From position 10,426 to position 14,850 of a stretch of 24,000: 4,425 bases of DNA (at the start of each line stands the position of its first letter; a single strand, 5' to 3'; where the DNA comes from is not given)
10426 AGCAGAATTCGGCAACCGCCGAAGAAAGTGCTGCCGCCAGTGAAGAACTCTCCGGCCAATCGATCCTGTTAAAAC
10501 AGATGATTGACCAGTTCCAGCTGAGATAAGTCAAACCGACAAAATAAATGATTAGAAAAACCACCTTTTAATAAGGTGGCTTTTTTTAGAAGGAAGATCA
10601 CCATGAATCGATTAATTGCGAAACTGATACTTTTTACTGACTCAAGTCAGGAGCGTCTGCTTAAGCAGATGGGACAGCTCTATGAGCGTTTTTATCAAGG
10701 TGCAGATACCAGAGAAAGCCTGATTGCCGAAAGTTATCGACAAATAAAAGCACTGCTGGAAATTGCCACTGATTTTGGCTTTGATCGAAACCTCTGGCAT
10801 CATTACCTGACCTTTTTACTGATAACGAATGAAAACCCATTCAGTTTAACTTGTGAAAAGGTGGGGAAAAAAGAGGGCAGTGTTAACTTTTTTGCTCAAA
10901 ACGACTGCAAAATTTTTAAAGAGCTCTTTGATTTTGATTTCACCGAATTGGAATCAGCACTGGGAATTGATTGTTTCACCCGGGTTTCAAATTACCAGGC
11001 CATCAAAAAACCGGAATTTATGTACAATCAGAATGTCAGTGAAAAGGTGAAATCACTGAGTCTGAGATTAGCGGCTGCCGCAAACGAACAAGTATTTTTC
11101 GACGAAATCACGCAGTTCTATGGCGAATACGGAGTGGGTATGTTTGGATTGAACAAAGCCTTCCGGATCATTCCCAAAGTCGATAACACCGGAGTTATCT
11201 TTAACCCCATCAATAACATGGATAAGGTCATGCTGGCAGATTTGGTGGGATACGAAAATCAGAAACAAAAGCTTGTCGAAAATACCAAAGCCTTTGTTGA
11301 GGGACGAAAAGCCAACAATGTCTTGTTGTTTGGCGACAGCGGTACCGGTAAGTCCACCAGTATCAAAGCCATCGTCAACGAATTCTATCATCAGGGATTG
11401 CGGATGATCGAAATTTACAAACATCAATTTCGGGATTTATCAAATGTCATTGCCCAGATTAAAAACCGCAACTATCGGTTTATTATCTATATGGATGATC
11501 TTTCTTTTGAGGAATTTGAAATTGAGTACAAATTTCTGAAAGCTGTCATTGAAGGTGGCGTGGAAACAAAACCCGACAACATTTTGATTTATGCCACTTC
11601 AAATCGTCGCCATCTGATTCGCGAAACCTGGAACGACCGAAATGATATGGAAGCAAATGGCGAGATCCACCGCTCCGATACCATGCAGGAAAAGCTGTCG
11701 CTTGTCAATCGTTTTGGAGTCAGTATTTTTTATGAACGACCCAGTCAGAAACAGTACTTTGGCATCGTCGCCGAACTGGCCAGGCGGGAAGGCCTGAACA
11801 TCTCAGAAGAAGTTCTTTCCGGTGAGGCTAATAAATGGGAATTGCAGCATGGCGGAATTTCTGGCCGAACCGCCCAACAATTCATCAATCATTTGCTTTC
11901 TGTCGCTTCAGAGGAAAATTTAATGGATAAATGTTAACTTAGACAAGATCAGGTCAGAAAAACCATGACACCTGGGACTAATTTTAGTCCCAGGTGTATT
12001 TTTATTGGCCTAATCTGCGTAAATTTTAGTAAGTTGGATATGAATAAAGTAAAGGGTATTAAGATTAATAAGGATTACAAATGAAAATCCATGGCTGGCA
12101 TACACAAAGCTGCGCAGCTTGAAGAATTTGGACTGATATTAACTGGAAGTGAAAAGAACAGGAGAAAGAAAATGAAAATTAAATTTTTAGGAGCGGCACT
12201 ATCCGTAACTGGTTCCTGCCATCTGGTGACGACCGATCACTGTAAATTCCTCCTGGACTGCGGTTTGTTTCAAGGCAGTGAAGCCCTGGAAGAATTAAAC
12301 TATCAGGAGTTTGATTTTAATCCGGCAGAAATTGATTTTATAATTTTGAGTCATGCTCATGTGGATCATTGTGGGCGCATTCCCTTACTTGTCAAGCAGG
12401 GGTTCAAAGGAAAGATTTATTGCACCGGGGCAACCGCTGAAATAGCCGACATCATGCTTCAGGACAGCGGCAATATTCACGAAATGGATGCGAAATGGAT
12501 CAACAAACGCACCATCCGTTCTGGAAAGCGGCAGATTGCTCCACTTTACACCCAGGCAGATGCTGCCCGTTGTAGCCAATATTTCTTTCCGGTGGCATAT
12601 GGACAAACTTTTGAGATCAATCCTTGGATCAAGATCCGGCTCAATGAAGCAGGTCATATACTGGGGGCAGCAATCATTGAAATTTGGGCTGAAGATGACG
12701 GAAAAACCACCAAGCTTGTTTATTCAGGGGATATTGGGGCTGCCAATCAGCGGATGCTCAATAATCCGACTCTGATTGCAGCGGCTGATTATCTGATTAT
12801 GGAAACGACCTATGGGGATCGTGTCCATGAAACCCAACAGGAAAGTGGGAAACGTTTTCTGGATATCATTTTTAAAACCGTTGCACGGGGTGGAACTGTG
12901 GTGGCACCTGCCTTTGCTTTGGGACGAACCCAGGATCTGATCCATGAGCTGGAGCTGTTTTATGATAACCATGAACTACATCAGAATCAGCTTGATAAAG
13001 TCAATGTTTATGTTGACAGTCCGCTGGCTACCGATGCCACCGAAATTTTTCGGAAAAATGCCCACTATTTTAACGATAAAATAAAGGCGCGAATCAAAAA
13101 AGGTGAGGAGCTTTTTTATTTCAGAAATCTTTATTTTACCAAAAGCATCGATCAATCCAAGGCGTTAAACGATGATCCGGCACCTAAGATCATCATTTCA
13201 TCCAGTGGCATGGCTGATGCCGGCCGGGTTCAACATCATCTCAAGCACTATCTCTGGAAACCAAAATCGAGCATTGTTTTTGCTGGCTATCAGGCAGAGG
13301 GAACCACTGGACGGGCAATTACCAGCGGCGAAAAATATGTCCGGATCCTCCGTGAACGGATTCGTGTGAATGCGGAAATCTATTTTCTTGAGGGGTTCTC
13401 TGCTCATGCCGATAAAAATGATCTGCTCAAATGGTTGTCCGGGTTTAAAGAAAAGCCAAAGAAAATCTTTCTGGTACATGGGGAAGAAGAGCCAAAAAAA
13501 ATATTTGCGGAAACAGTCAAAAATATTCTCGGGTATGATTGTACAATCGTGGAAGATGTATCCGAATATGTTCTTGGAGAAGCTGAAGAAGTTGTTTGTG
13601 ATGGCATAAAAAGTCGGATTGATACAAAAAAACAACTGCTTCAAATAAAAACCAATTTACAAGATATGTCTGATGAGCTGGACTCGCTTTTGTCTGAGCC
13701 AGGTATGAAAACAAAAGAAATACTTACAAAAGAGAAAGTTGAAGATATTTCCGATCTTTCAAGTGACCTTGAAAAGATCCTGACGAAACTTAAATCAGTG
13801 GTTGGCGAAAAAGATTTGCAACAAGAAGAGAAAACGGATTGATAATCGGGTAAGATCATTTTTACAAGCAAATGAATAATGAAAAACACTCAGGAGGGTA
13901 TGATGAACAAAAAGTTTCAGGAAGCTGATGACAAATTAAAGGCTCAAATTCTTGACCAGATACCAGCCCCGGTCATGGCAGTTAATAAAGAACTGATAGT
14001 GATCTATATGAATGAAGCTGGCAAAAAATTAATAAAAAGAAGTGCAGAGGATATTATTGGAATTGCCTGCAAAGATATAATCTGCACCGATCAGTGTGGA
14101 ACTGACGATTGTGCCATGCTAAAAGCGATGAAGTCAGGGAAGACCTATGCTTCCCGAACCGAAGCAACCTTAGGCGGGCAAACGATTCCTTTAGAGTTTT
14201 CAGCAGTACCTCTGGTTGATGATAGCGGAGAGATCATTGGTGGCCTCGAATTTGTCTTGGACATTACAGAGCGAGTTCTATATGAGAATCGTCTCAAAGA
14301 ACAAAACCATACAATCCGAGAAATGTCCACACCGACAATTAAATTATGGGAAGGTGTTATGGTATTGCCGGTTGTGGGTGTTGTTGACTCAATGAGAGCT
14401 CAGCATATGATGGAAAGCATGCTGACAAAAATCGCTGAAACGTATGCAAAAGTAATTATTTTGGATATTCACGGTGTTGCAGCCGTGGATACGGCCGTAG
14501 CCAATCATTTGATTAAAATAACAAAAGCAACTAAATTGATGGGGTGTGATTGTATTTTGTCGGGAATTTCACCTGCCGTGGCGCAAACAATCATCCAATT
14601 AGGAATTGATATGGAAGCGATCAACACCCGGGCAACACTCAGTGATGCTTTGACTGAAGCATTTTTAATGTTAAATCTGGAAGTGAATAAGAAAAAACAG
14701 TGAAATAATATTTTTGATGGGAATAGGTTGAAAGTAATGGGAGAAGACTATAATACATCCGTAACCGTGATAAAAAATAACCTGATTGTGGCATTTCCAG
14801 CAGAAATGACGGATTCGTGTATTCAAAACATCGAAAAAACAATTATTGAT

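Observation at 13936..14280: The RsbR-like sensor carries a Cys-rich PAS resembling the one in the two MCPs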

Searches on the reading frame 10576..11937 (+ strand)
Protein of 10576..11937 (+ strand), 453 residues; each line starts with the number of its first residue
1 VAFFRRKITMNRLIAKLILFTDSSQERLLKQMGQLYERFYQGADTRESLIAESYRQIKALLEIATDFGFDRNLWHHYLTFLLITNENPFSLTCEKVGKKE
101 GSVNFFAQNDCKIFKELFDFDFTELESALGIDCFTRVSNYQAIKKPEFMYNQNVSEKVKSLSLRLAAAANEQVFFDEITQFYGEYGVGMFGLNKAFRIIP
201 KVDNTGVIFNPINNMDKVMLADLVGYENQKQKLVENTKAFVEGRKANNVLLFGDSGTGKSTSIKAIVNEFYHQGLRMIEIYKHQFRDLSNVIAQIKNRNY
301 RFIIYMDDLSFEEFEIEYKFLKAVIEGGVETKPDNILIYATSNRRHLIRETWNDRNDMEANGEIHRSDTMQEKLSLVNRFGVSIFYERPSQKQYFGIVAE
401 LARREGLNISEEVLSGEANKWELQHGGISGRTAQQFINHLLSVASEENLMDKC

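Call 4: search_protein_families(library=pfam, proteins=[window:10576-11937:+], max_evalue=0.01)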
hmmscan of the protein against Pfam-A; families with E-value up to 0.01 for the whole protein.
window:10576-11937:+ (453 aa): 10 families
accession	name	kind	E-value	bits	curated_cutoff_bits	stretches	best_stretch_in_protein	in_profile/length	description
PF05673.19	DUF815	-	8.1e-95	317.1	23.8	1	205-441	13-246/249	Protein of unknown function (DUF815)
PF20720.3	nSTAND3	-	4.4e-07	30.1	27.2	1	244-309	15-74/155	Novel STAND NTPase 3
PF00004.35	AAA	-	1.1e-06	29.6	21.2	1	249-309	1-66/131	ATPase family associated with various cellular activities (AAA)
PF13191.12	AAA_16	-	5.6e-05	24.1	32.6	1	223-285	2-63/167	AAA ATPase domain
PF25199.1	nSTAND_NTPase5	-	5.6e-05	23.4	34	1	231-310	26-106/145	Novel STAND NTPase 5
PF06309.17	Torsin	-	0.0006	20.4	27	1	210-277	14-84/127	Torsin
PF13401.12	AAA_22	-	0.00068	20.4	27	1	245-295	4-54/130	AAA domain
PF13555.12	AAA_29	-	0.004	17.3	27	1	245-267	21-43/61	P-loop containing region of AAA domain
PF05496.18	RuvB_N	-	0.0076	16.5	27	0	219-318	5-105/159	Holliday junction DNA helicase RuvB P-loop domain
PF00005.33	ABC_tran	-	0.0089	17.1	25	0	247-273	12-39/137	ABC transporter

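Call 26: search_protein_families(library=ncbifam, proteins=[window:10576-11934:+], max_evalue=0.01)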
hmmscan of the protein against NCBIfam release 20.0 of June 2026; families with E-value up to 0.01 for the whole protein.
window:10576-11934:+ (453 aa): 14 families
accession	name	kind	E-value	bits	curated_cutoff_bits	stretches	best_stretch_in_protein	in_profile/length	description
NF003229.0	PRK04195.1-5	equivalog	1.4e-07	30.6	280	1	220-290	16-85/413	replication factor C large subunit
TIGR02928.1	TIGR02928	subfamily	4.5e-07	29.1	181.3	1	222-272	16-66/366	orc1/cdc6 family replication initiation protein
NF003230.0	PRK04195.1-6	equivalog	3.9e-06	25.8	441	1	220-287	13-77/494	replication factor C large subunit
NF045975.1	VirB4_plasma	equivalog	1.6e-05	22.9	590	1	223-278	492-547/894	Mbov_0397 family ICE element conjugal transfer ATPase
NF005992.0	PRK08116.1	subfamily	8.7e-05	21.8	189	1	231-295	98-160/269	hypothetical protein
TIGR03420.1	DnaA_homol_Hda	equivalog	8.8e-05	22.1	194.8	1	227-309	19-99/226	DnaA regulatory inactivator Hda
NF001679.0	PRK00440.1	equivalog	0.00018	20.7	303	1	230-288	23-83/322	replication factor C small subunit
NF001625.0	PRK00411.1-3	equivalog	0.00063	18.6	501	1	223-272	36-85/415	ORC1-type DNA replication protein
NF001624.0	PRK00411.1-2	subfamily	0.0012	17.7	354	1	209-281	14-87/374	ORC1-type DNA replication protein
NF038214.1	IS21_help_AAA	equivalog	0.0019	17.9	200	1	239-277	85-121/232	IS21-like element helper ATPase IstB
NF006505.0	PRK08939.1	equivalog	0.0029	17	228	1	214-293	120-204/306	primosomal protein DnaI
NF009067.0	PRK12402.1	equivalog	0.0049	15.9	317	1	231-274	21-64/340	replication factor C small subunit 2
NF003226.0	PRK04195.1-1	equivalog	0.005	15.8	588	1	220-291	13-85/405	replication factor C large subunit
NF003233.0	PRK04195.2-3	equivalog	0.0051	15.7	471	1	220-271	12-63/504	replication factor C large subunit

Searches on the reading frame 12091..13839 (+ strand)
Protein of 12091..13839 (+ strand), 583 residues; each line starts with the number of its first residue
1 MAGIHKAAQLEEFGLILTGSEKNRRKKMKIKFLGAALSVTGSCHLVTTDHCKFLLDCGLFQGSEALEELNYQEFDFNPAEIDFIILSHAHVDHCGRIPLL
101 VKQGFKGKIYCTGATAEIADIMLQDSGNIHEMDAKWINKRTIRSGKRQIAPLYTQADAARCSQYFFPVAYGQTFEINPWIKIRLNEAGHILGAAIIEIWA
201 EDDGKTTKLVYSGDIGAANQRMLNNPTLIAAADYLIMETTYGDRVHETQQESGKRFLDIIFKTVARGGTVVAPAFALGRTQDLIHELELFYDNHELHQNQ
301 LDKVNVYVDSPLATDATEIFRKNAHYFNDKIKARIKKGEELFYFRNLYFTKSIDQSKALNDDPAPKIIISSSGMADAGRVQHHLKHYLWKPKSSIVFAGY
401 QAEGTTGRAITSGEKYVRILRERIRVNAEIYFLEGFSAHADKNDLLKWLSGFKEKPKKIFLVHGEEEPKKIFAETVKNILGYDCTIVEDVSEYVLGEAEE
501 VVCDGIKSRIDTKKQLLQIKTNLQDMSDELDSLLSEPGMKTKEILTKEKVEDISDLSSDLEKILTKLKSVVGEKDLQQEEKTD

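Call 26: search_protein_families(library=ncbifam, proteins=[window:12091-13839:+], max_evalue=0.01)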
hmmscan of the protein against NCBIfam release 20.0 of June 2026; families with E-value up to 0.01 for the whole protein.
window:12091-13839:+ (583 aa): 31 families (the best 25 are shown)
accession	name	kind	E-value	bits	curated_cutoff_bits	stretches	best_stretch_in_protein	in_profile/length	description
NF045584.1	cas14_MBL_CASP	equivalog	1.2e-125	420.2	800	1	28-575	1-518/612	type VII CRISPR-associated protein Cas14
TIGR03675.1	arCOG00543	equivalog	2.7e-93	313.3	580.2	1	10-483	157-618/631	beta-CASP ribonuclease aCPSF1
TIGR04122.1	Xnuc_lig_assoc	equivalog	5.1e-14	51.8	325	1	167-310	66-206/326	ligase-associated DNA damage response exonuclease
NF033105.1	bla_subclass_B3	equivalog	1.3e-08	34.5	240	1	42-103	24-84/257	subclass B3 metallo-beta-lactamase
NF000438.2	blaPOM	exception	1.1e-05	24.8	610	1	43-103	59-118/286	POM family subclass B3 metallo-beta-lactamase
NF008887.0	PRK11921.1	equivalog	1.1e-05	24.5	635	1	76-119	67-110/396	anaerobic nitric oxide reductase flavorubredoxin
NF000801.0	PRK00055.1-3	equivalog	1.7e-05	24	252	1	42-101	21-74/307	ribonuclease Z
NF040644.1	blaPAM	exception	4.9e-05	22.6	615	1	42-111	58-124/287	PAM family subclass B3 metallo-beta-lactamase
NF033106.1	blaL1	exception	5.1e-05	22.3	560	1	44-102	62-119/290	L1 family subclass B3 metallo-beta-lactamase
NF047896.1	blaMIM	exception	0.00013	21.5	640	1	44-102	73-130/306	MIM family subclass B3 metallo-beta-lactamase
NF033184.1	B3_Acin_new1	exception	0.00013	21.2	580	1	42-103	50-109/283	putative subclass B3 metallo-beta-lactamase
TIGR00649.1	MG423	subfamily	0.00018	20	400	1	77-142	55-120/546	RNase J family beta-CASP ribonuclease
NF012229.1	bla_class_B_core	domain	0.00024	21.3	100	1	45-119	19-88/139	metallo-beta-lactamase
NF003954.0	PRK05452.1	equivalog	0.00024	20.1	711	1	73-116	66-107/479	anaerobic nitric oxide reductase flavorubredoxin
NF033185.1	B3_Acin_new2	exception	0.00028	20.2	625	1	41-102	52-111/285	putative subclass B3 metallo-beta-lactamase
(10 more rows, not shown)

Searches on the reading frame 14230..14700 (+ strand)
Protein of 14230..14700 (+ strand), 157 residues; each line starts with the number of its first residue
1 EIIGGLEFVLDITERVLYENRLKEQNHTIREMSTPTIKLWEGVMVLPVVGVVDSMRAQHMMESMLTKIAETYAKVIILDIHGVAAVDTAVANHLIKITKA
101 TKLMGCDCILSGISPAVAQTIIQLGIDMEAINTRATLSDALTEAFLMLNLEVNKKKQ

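Call 75: search_solved_structures(query=window:14230-14700:+, max_evalue=1e-10, show_alignments=3)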
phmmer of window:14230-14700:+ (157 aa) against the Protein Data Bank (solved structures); distinct sequences matched with E-value up to 1e-10: 15.
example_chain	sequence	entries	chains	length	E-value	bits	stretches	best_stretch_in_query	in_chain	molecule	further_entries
7o0i_B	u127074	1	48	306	1.6e-47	164.3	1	9-153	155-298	Anti-anti-sigma factor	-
9o3o_A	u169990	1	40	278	9.7e-28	100.3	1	18-155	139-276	STAS domain-containing protein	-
9o4r_A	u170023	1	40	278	1e-27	100.2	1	18-155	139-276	RsbR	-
7b0u_A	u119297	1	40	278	1.2e-27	100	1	18-155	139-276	RsbR protein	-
9o5l_A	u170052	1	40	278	1.3e-27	99.9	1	18-155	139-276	STAS domain-containing protein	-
6qcm_CD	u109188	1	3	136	2.9e-27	98.7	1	24-152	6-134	RsbR protein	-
9o3z_A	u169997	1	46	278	5e-27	98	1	18-155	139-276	RsbR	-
9o4h_A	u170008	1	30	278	6.6e-27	97.6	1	18-155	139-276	RsbR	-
6qcm_CB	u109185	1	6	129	8.4e-27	97.2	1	28-152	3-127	RsbR protein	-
6qcm_AB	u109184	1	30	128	1.1e-26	96.9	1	29-152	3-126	RsbR protein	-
6qcm_AD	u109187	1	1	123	2.4e-19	73.1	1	24-120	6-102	RsbR protein,RsbR protein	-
6jhk_A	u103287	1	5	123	4.5e-15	59.3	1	29-141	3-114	RsbS negative regulator of sigma-B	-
6qcm_A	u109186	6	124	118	1.6e-13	54.2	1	32-140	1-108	RsbS protein | RsbT antagonist protein RsbS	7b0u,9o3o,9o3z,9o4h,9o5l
9o4r_a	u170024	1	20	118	2.3e-13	53.7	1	32-140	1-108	RsbT antagonist protein RsbS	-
2mwg_A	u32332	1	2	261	2.4e-13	53.6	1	11-141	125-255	Blue-light photoreceptor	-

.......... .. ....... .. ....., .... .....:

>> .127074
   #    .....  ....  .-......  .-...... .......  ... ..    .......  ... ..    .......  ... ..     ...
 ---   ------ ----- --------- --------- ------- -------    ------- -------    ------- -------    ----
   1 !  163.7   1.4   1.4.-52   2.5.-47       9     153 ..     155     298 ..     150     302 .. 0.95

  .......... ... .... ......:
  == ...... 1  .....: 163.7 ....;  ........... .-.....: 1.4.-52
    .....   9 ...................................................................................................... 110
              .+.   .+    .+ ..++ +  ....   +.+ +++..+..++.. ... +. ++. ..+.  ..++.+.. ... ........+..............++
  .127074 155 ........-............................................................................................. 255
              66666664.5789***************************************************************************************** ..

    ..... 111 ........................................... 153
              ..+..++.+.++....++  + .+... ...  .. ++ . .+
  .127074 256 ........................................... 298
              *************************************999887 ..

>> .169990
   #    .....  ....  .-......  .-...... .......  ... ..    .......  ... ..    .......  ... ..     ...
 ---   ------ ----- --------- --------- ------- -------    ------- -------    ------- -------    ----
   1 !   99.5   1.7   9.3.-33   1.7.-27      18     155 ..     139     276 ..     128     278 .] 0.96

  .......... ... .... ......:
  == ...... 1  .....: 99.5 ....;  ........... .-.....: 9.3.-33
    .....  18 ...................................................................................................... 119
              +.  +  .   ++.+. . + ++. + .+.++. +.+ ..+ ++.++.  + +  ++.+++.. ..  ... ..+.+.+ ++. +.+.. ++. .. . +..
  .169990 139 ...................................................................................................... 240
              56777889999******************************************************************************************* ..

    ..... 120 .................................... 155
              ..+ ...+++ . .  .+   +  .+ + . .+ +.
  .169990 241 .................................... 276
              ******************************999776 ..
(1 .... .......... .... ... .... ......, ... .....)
